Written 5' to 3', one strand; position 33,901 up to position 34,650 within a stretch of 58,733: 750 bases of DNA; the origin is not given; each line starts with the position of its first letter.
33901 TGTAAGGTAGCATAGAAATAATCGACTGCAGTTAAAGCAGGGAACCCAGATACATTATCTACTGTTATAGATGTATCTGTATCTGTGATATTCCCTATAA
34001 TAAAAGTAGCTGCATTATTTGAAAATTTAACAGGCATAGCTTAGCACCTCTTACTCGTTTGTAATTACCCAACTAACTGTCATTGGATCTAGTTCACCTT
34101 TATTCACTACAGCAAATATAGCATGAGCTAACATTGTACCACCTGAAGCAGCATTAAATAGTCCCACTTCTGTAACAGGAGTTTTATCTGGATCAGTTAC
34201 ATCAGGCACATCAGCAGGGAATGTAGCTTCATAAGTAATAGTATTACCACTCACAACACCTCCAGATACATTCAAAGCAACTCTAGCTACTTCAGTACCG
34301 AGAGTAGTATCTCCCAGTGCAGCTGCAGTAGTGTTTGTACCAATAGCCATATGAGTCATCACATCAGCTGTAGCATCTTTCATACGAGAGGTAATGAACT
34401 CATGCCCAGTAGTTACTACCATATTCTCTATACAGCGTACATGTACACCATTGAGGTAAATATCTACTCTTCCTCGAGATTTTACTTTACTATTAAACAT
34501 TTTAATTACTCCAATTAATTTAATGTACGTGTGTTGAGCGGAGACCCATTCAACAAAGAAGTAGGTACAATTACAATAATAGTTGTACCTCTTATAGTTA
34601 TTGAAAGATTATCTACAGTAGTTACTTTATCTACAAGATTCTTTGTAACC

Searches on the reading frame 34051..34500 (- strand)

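Call 9: search_protein_families(library=phrogs, proteins=[window:34051-34500:-], max_evalue=0.001)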
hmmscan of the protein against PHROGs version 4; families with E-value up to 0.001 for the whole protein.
window:34051-34500:- (149 aa): 3 families
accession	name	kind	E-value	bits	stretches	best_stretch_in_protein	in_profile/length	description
phrog_5417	-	unknown function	1.1e-21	78.2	1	7-147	14-155/156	-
phrog_4176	-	tail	1.4e-05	25.8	1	16-128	26-138/309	tail fiber protein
phrog_20420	-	head and packaging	0.00059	20.1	1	43-143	24-129/297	virion structural protein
